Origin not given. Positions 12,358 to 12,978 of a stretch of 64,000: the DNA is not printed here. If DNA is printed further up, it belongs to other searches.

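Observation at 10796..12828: J-domain protein operon carrying two more members of the small-protein family: candidate Hsp70-linked module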

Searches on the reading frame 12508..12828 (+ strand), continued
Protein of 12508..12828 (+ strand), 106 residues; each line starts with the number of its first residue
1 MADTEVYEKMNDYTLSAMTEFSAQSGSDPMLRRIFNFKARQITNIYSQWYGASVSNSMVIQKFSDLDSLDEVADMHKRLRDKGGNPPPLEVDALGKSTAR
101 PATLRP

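Call 61: find_related_loci(query=A3, collection=metagenome_contigs, flank=7000)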
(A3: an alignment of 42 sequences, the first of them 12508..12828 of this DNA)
Query A3 (106 aa) in metagenome_contigs; peptide patterns used: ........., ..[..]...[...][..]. (x = any residue, [..] = any of these).
183 stretches matched a pattern; 10 encode a relative of the query (tblastn E <= 1e-3); 10 distinct loci.
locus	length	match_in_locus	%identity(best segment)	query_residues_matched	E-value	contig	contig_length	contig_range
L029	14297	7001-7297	57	5-106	8e-37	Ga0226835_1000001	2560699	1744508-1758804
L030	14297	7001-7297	56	5-106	2e-36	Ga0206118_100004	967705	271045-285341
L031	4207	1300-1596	56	5-106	2e-36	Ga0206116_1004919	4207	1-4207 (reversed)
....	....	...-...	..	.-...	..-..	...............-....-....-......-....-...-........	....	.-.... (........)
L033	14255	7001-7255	61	5-89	2e-34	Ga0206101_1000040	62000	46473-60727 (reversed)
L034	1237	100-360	59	1-87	1e-34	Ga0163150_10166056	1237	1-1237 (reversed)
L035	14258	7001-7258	60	5-90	5e-34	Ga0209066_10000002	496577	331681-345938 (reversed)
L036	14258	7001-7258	58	5-90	2e-33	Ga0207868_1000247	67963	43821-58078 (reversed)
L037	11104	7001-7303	47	5-105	5e-24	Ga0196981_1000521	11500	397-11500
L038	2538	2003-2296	37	7-90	2e-13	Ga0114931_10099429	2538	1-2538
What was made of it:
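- Tried and rejected: It was repeated with A3 (call 61).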

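Call 65: search_solved_structures(query=A4, max_evalue=10)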
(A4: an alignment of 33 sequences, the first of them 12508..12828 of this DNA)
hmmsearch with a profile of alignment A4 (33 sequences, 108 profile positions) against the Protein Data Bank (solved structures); distinct sequences matched with E-value up to 10: 24.
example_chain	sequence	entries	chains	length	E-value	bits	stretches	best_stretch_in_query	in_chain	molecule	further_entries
8pql_U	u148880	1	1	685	1.7e-07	34.3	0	66-92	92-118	Ubiquitin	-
8pql_E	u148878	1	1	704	2.3e-07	33.9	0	66-92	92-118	Polyubiquitin-C,Nucleotide exchange factor SIL1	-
8q7r_U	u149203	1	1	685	2.3e-07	33.9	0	66-92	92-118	Ubiquitin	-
7yui_A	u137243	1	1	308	0.00023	24.3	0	66-92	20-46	Polyubiquitin-C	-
5b83_A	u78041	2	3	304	0.00023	24.3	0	66-92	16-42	tetra ubiquitin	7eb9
5h07_A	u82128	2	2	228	0.005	20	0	66-92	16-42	Polyubiquitin-C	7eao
5vix_A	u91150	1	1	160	0.0057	19.8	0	66-92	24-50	Polyubiquitin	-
5oe7_B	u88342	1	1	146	0.16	15.1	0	66-92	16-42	Polyubiquitin-C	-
3wxe_B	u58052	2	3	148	0.17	15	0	66-92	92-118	Ubiquitin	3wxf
2y5b_B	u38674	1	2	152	0.18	15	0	66-92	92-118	UBIQUITIN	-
6kbe_G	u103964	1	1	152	0.18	15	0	66-92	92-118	Polyubiquitin-C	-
2w9n_A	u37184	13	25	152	0.18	14.9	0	66-92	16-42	UBIQUITIN | Polyubiquitin-C | Polyubiquitin-B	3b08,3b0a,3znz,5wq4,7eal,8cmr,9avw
6njd_A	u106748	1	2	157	0.19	14.9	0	66-92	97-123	Di-ubiquitin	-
2zvn_A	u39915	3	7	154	0.19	14.9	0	66-92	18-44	UBC protein | Ubiquitin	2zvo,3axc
4ksl_D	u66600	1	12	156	0.2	14.8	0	66-92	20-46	Polyubiquitin-C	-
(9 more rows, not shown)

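Call 66: search_protein_families(library=phrogs, proteins=[window:12508-12828:+], max_evalue=0.1)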
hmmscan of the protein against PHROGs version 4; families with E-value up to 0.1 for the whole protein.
window:12508-12828:+ (106 aa): 0 families

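Call 78: find_encoding_contigs(protein=P0170, flank=9000, max_places=1)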
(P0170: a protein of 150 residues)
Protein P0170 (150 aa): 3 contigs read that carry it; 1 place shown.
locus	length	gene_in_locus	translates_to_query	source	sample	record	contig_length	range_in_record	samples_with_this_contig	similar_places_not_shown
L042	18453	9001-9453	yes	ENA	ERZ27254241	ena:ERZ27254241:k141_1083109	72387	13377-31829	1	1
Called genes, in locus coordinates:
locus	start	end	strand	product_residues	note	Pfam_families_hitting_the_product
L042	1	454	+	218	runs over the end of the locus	-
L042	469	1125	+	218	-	-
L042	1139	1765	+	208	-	-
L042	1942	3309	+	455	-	-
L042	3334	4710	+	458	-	-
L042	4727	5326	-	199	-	PF01227:GTP_cyclohydroI, PF14489:QueF (faint)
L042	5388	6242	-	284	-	PF06035:Peptidase_C93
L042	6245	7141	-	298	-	PF06035:Peptidase_C93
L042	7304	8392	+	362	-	PF00724:Oxidored_FMN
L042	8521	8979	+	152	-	-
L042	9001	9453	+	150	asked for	-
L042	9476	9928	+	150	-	-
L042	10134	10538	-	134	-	PF00023:Ank (faint), PF12796:Ank_2, PF13637:Ank_4 (faint), PF13857:Ank_5 (faint)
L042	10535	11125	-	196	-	PF12796:Ank_2, PF13637:Ank_4 (weak), PF13857:Ank_5, PF00023:Ank (weak), PF13606:Ank_3 (weak), PF13637:Ank_4 (weak)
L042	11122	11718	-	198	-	-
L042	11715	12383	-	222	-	PF13606:Ank_3 (faint), PF12796:Ank_2, PF13857:Ank_5 (faint), PF00023:Ank (weak), PF12796:Ank_2, PF13637:Ank_4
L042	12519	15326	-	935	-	PF00270:DEAD (faint), PF13307:Helicase_C_2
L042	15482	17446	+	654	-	PF00672:HAMP, PF00015:MCPsignal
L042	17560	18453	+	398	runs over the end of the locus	PF07642:BBP2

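Call 79: find_encoding_contigs(protein=P0307, flank=9000, max_places=1)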
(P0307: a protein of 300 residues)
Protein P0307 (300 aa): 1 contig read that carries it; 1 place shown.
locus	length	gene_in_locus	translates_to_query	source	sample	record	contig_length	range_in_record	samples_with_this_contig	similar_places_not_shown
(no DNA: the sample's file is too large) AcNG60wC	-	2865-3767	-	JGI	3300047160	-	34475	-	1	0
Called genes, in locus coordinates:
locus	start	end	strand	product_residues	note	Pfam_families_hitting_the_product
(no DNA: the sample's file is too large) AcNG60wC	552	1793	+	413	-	PF20573:DUF6782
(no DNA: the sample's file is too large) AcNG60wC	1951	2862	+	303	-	-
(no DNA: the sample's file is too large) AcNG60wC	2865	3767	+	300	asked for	-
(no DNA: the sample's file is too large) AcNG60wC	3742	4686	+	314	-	-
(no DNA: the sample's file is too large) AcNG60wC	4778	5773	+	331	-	-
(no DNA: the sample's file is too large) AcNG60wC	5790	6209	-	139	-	PF07603:Lcl_C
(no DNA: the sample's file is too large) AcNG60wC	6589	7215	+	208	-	PF08238:Sel1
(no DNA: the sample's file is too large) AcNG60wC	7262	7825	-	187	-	PF01713:Smr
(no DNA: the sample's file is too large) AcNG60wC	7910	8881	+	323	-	-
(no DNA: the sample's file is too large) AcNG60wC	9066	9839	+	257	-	-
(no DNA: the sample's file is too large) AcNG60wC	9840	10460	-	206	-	PF00486:Trans_reg_C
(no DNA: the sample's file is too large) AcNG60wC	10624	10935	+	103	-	-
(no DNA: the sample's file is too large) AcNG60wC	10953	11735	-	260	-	-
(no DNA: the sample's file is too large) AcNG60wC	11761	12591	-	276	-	-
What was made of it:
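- Ankyrin and Sel1 genes occur in the neighbourhood (calls 78, 79).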
